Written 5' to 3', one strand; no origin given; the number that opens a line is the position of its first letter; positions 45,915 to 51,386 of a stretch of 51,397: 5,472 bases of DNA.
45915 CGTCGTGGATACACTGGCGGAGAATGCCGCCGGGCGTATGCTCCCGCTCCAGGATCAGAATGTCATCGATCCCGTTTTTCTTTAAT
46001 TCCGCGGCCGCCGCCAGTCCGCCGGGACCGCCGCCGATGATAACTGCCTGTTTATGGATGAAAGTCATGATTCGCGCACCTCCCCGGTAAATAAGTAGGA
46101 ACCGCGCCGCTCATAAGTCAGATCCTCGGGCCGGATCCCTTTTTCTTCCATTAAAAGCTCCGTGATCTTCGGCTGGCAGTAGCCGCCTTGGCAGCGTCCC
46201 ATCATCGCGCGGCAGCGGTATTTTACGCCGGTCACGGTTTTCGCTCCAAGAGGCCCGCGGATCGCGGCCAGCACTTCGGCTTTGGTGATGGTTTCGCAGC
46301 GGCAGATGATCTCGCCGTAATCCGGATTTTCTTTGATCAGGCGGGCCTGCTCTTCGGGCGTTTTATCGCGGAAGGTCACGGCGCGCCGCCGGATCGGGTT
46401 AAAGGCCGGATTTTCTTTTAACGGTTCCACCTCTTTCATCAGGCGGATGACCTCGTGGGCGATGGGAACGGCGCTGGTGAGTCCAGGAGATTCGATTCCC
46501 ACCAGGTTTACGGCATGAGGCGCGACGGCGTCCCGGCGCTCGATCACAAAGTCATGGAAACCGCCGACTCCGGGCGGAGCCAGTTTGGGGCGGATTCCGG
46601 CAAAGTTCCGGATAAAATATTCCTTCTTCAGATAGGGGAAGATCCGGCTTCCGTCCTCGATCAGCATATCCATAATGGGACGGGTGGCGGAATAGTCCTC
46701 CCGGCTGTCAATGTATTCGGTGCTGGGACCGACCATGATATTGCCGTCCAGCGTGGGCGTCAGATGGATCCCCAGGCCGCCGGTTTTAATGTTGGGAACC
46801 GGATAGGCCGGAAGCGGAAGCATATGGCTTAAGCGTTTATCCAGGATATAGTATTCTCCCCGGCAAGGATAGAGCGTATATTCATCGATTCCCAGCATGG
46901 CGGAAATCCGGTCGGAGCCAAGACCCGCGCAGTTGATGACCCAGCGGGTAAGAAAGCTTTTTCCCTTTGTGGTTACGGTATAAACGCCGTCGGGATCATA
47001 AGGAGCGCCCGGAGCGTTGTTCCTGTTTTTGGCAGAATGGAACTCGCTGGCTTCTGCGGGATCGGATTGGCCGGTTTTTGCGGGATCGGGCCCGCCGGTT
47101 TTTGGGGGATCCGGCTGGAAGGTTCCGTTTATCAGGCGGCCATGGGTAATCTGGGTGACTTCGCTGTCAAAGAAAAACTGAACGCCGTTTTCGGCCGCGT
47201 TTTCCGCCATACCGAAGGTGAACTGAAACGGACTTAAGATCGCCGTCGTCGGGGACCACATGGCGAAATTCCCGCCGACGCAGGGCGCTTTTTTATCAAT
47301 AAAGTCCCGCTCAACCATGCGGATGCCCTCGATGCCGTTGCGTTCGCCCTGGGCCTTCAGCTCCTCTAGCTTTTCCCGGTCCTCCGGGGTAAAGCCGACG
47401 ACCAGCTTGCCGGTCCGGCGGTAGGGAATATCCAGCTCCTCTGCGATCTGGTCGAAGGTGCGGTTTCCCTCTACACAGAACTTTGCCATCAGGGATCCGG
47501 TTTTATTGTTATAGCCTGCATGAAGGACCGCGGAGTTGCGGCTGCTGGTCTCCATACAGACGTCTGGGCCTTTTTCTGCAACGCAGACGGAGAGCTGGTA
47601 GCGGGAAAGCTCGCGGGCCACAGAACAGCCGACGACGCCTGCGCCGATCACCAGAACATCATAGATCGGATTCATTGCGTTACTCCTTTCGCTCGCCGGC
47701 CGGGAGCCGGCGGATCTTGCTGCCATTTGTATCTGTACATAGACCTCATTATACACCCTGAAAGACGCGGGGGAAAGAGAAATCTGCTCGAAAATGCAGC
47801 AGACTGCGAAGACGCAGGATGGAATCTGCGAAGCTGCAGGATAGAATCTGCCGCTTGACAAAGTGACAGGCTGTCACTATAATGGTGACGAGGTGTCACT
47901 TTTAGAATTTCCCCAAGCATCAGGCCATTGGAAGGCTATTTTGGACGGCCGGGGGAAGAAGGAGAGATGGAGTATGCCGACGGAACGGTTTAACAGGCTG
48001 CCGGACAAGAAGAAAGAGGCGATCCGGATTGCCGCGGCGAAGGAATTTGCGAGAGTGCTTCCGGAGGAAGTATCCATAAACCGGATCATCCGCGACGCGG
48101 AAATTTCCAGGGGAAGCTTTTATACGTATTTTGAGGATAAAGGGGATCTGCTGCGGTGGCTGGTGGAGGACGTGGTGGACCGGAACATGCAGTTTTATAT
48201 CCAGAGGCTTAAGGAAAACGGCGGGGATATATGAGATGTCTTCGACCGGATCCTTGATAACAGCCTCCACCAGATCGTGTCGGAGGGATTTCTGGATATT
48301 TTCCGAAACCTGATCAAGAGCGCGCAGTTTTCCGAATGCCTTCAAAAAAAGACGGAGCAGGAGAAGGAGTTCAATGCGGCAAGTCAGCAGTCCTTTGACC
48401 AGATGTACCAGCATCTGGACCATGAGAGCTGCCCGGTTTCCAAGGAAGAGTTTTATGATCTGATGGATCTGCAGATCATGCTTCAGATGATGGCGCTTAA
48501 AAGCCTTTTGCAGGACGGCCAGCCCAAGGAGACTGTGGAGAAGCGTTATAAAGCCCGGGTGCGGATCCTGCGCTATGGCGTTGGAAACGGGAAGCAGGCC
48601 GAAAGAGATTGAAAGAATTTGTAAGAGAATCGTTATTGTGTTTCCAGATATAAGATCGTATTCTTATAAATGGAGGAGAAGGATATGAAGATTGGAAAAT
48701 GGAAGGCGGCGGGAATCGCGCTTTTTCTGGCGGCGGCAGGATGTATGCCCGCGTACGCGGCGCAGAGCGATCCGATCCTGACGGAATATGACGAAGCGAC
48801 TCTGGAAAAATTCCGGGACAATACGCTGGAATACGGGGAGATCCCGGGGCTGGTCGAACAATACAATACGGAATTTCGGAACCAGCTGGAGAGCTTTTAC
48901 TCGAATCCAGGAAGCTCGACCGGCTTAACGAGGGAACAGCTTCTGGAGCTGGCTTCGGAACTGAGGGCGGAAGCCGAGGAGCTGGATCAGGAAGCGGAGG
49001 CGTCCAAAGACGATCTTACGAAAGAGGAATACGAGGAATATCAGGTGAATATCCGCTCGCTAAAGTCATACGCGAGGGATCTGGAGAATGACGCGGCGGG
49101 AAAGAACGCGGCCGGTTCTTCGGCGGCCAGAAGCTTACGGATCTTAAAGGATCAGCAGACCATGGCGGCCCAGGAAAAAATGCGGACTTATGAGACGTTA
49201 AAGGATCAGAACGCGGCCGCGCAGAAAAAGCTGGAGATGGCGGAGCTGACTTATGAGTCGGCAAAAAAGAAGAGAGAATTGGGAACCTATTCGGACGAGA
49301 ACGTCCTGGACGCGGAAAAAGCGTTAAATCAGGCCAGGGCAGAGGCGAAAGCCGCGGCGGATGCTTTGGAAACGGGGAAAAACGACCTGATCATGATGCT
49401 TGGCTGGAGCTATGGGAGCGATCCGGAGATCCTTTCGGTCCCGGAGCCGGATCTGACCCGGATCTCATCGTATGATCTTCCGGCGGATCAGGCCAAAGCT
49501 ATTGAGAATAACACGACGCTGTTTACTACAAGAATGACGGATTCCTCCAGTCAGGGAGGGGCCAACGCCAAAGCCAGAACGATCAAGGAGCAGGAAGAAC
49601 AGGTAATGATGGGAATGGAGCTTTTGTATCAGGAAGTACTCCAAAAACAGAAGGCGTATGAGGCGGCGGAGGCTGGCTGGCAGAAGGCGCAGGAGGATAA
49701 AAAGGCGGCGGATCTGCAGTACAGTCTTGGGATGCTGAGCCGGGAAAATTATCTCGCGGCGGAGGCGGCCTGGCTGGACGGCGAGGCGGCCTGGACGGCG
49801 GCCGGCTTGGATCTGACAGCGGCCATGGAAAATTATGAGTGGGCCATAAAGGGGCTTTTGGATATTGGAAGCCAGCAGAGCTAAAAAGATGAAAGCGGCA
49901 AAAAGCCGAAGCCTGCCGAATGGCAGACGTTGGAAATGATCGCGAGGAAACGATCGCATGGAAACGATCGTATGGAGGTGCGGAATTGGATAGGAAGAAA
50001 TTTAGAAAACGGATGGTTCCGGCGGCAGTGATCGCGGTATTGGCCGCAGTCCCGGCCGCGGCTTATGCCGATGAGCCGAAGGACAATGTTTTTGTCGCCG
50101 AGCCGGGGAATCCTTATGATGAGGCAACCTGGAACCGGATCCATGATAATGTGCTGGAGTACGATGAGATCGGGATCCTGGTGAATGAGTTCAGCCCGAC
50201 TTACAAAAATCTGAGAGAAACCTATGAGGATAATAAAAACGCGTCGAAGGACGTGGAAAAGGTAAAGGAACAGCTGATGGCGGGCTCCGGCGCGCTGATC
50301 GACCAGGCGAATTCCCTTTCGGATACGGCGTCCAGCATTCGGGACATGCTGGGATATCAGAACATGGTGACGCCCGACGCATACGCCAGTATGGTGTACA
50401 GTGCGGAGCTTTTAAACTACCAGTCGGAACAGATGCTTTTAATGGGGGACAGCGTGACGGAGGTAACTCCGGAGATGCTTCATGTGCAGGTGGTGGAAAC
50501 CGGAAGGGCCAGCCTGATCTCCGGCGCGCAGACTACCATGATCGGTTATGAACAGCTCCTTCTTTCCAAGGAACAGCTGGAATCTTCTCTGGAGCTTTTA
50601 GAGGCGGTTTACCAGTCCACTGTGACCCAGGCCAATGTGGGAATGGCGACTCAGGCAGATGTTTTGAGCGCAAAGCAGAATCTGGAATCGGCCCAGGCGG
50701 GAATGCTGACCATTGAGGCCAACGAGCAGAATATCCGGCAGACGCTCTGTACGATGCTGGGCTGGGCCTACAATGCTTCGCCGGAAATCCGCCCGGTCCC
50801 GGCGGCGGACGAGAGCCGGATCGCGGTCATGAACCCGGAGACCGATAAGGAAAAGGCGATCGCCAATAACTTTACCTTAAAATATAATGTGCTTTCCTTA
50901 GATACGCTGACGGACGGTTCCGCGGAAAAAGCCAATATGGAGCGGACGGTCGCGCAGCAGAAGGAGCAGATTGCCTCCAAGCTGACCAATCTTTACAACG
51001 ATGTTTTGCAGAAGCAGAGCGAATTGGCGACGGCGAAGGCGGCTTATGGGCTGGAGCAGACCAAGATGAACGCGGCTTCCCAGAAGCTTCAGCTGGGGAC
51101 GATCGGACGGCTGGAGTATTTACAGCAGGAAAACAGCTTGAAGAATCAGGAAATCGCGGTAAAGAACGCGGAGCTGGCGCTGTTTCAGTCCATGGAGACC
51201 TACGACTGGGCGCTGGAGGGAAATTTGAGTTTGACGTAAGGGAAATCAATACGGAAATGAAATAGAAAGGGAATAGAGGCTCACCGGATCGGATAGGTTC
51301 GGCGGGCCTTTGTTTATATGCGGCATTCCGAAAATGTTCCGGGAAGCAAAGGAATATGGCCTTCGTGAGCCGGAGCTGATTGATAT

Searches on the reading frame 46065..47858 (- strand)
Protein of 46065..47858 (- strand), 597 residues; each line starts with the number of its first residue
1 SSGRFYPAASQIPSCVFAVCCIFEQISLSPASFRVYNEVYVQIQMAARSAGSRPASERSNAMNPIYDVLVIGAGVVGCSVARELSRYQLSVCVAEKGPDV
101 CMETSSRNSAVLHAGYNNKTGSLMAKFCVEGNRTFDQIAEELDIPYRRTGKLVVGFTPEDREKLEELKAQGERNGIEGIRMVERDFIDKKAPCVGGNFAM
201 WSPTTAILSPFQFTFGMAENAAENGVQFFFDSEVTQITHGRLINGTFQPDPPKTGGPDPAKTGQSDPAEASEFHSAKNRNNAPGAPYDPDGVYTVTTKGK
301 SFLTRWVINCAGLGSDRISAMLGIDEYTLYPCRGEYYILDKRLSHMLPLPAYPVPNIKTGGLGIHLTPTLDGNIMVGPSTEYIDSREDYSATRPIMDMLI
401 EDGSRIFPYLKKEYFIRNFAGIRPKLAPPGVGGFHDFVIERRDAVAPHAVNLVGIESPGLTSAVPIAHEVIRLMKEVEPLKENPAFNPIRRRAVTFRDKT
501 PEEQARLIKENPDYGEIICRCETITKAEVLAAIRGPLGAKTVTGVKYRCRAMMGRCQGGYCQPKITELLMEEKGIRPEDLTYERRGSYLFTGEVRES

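Call 30: search_protein_families(library=pfam, proteins=[window:46065-47858:-], max_evalue=0.001)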
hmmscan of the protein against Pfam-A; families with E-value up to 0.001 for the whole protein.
window:46065-47858:- (597 aa): 6 families
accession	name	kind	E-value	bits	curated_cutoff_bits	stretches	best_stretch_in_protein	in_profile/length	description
PF01266.30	DAO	-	1e-65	223.1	27.9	2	67-239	1-177/353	FAD dependent oxidoreductase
PF04324.20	Fer2_BFD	-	2.4e-10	41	26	1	517-570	1-49/50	BFD-like [2Fe-2S] binding domain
PF13450.12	NAD_binding_8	-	1.1e-05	26.1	21.9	1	70-109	1-40/68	NAD(P)-binding Rossmann-like domain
PF00070.33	Pyr_redox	-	2.9e-05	24.9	22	0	68-101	2-35/82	Pyridine nucleotide-disulphide oxidoreductase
PF05834.18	Lycopene_cycl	-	3.9e-05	23.3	23.4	1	67-101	1-37/380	Lycopene cyclase protein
PF07992.20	Pyr_redox_2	-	0.00024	21.1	26.1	1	66-133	1-58/291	Pyridine nucleotide-disulphide oxidoreductase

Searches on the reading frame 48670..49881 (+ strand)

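Call 30: search_protein_families(library=pfam, proteins=[window:48670-49881:+], max_evalue=0.001)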
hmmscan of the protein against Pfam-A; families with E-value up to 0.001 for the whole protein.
window:48670-49881:+ (404 aa): 1 family
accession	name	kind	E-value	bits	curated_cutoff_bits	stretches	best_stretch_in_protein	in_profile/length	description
PF02321.23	OEP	-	5.1e-06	26.9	22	1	156-245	98-187/187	Outer membrane efflux protein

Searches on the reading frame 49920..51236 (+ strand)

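Call 30: search_protein_families(library=pfam, proteins=[window:49920-51236:+], max_evalue=0.001)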
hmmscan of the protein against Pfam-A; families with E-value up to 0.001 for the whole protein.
window:49920-51236:+ (439 aa): 1 family
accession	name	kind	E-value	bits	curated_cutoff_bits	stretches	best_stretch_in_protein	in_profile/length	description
PF02321.23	OEP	-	3.7e-11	43.6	22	2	199-281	105-187/187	Outer membrane efflux protein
